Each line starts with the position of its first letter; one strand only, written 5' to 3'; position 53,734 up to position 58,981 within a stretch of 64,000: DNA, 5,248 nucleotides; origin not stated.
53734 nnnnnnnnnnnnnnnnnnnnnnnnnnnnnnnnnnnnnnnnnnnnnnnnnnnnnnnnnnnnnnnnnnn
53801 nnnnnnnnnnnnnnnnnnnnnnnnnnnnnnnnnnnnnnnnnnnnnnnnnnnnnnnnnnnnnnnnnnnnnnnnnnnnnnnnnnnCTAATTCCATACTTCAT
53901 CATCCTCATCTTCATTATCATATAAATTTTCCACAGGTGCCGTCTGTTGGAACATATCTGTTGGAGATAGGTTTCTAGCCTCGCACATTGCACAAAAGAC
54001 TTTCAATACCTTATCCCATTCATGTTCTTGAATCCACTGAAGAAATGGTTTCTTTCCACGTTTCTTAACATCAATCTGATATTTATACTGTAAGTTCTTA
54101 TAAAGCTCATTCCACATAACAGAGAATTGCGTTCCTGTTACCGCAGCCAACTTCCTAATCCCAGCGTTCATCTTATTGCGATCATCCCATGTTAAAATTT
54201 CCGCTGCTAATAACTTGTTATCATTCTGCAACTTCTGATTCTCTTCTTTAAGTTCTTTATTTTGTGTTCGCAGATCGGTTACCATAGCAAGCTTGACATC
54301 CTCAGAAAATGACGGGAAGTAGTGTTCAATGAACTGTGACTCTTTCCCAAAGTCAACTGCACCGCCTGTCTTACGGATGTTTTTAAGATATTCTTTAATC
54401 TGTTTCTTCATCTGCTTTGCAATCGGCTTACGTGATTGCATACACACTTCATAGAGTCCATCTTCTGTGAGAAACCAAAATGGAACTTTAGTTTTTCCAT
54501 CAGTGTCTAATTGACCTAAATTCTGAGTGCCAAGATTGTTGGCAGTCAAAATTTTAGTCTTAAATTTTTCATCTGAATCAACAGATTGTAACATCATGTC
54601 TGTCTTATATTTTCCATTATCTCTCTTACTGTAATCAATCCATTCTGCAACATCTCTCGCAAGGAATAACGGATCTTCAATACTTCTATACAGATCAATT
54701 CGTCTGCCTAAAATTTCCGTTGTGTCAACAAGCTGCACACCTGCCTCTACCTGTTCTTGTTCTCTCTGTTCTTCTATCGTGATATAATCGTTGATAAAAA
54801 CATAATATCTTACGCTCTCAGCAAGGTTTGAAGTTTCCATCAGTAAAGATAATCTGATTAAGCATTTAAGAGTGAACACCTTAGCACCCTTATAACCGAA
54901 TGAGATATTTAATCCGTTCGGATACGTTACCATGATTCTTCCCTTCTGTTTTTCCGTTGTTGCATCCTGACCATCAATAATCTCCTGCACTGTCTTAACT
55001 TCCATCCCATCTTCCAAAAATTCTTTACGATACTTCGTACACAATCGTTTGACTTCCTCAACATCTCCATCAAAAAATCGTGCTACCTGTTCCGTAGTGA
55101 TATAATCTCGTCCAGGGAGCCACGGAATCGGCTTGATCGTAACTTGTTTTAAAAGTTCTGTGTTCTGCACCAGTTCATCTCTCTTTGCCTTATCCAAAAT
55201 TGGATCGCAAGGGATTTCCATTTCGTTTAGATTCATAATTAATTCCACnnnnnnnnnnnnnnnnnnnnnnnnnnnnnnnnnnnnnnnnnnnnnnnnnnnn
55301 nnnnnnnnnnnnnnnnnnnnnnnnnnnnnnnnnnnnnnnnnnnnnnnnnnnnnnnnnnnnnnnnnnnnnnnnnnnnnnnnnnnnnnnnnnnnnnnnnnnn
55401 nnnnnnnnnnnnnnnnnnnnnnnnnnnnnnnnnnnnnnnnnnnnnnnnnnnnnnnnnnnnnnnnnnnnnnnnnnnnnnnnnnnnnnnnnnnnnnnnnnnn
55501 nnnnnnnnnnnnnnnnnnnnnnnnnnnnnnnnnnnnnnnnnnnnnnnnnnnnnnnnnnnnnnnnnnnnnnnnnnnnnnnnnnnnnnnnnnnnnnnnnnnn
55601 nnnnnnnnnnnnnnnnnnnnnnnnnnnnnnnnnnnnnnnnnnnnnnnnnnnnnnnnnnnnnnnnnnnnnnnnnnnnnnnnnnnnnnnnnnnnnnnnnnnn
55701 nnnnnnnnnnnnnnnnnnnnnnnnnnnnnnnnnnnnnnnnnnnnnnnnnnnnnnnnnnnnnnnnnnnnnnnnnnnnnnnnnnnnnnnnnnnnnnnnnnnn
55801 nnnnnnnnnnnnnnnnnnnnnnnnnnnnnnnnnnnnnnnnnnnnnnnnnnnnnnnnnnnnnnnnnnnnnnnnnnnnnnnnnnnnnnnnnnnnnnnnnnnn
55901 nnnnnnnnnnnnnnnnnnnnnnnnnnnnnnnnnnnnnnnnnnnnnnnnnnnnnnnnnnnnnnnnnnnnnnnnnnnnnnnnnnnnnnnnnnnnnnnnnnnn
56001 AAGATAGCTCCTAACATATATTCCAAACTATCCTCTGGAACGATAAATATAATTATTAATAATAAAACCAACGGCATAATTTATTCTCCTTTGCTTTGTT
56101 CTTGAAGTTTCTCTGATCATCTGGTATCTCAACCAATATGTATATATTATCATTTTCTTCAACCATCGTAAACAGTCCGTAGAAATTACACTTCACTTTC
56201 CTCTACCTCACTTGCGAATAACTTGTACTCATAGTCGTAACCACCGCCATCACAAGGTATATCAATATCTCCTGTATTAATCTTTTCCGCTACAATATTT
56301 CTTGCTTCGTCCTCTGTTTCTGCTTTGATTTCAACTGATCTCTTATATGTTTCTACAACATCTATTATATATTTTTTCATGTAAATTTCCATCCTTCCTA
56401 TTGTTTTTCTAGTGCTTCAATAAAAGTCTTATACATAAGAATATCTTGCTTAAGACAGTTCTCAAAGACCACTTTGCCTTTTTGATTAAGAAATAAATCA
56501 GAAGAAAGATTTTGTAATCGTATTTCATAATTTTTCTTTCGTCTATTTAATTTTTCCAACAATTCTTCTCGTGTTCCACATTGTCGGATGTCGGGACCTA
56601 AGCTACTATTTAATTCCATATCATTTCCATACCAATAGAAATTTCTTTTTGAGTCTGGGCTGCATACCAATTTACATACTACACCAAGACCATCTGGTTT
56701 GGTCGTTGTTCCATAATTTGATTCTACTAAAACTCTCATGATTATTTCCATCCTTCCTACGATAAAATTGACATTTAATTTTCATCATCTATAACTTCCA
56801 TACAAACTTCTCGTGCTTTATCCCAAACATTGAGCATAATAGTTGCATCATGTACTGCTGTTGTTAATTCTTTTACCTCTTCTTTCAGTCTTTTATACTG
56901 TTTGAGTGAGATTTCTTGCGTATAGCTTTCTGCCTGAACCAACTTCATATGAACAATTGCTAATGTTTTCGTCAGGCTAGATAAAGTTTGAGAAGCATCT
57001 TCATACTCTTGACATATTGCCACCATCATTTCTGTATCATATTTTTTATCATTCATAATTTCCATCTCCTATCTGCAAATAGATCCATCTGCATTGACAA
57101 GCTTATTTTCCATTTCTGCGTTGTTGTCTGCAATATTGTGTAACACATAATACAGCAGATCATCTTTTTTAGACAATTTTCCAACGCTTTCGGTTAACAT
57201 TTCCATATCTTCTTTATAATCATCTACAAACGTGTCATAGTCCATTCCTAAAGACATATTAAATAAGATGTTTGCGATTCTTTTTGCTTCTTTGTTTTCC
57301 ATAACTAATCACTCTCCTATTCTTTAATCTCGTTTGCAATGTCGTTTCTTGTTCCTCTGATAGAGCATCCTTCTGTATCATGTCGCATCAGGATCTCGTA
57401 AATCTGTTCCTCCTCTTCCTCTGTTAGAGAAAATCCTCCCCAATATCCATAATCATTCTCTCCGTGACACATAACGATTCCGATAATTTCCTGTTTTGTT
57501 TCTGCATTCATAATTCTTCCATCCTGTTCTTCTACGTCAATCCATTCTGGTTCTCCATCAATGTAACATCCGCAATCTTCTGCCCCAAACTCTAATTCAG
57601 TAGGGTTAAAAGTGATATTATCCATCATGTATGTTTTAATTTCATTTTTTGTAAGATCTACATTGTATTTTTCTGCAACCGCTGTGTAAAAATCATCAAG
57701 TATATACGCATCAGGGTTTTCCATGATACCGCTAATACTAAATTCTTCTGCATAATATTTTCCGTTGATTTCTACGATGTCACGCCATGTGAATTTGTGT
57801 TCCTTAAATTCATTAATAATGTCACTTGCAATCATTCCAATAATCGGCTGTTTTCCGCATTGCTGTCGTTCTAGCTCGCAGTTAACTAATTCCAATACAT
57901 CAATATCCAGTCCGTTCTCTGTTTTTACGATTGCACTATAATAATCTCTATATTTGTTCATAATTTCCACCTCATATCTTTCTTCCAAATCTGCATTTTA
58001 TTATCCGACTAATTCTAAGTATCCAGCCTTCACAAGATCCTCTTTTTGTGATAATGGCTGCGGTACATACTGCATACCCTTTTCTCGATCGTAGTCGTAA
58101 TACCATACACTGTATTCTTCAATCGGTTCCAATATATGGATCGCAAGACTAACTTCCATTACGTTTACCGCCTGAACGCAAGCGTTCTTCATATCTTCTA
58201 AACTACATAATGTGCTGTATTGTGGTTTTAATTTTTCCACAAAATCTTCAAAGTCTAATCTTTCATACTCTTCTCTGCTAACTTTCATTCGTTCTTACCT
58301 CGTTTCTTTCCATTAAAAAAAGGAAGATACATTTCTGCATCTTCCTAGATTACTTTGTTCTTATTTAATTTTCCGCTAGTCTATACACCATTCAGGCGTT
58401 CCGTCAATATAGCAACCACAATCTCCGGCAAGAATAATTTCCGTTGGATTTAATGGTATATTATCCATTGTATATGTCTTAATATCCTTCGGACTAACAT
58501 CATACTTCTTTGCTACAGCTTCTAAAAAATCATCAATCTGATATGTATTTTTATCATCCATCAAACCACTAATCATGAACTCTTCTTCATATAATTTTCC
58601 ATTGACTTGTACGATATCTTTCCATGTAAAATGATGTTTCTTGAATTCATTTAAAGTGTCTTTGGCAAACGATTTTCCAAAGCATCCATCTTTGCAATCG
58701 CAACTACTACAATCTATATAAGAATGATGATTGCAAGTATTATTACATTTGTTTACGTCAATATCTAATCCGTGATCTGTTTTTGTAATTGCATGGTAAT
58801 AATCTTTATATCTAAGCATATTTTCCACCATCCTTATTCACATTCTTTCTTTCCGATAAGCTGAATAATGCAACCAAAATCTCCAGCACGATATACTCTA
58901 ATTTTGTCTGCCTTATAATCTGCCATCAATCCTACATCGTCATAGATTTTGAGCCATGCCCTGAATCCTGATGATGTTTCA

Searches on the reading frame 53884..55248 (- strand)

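Call 7: search_protein_families(library=pfam, proteins=[window:53884-55248:-], max_evalue=0.01)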
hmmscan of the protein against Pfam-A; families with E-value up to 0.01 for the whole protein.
window:53884-55248:- (454 aa): 1 family
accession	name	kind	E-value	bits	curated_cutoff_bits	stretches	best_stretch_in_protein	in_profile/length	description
PF02498.22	Bro-N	-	7.3e-11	43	25.6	1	187-285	5-91/96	BRO family, N-terminal domain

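Call 8: search_protein_families(library=phrogs, proteins=[window:53884-55248:-], max_evalue=0.001)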
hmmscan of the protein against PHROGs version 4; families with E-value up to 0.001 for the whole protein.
window:53884-55248:- (454 aa): 8 families
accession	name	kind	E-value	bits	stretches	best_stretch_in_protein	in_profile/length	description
phrog_130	-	transcription regulation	7.9e-17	62.4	1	191-351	177-312/480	anti-repressor Ant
phrog_2593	-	transcription regulation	1.4e-12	48.9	1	172-336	20-173/255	anti-repressor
phrog_463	-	transcription regulation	2.4e-10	41.4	1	191-344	22-154/250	anti-repressor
phrog_2011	-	transcription regulation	1.6e-09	38.9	1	191-298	22-117/275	anti-repressor Ant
phrog_7940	-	unknown function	1.3e-05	25.9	1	190-298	20-108/252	-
phrog_2899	-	transcription regulation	1.9e-05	25.4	1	191-305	25-119/263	anti-repressor Ant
phrog_373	-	transcription regulation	4.8e-05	23.8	1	250-400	147-293/373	anti-repressor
phrog_5060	-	transcription regulation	0.00018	22.6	1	246-297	67-119/224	anti-repressor Ant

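Call 52: search_protein_families(library=ncbifam, proteins=[window:53884-55248:-], max_evalue=0.1)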
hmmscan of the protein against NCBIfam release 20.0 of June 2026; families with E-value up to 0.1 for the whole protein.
window:53884-55248:- (454 aa): 2 families
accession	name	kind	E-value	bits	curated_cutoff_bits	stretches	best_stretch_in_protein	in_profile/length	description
NF053878.1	FATransRegFadRBac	equivalog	0.013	15.3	200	1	278-351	57-130/190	fatty acid metabolism transcriptional regulator FadR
NF007987.0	PRK10715.1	equivalog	0.095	12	353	0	277-407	98-221/339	flagella biosynthesis regulator Flk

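Call 84: search_protein_families(library=padloc, proteins=[window:53884-55248:-], max_evalue=0.1)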
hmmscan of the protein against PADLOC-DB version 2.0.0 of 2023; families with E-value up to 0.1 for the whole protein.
window:53884-55248:- (454 aa): 0 families

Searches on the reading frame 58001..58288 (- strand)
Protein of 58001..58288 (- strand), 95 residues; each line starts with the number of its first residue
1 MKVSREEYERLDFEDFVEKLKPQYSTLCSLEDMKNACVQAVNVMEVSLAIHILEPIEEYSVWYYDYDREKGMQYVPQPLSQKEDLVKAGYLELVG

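Call 83: search_protein_families(library=pfam, proteins=[window:58001-58288:-], max_evalue=0.1)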
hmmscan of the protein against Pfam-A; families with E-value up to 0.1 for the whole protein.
window:58001-58288:- (95 aa): 1 family
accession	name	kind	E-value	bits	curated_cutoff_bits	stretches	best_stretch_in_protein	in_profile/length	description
PF08938.16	HBS1_N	-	0.068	14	26.4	0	52-76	45-69/78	HBS1 N-terminus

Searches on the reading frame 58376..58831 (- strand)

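Call 83: search_protein_families(library=pfam, proteins=[window:58376-58831:-], max_evalue=0.1)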
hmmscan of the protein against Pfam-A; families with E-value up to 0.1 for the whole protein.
window:58376-58831:- (151 aa): 2 families
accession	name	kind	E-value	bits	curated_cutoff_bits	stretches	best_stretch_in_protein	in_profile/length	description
PF18863.6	AbiJ_NTD4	-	0.05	14.5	34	1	46-111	45-102/152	AbiJ N-terminal domain 4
PF01476.26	LysM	-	0.053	13.9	20.9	0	100-118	6-24/43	LysM domain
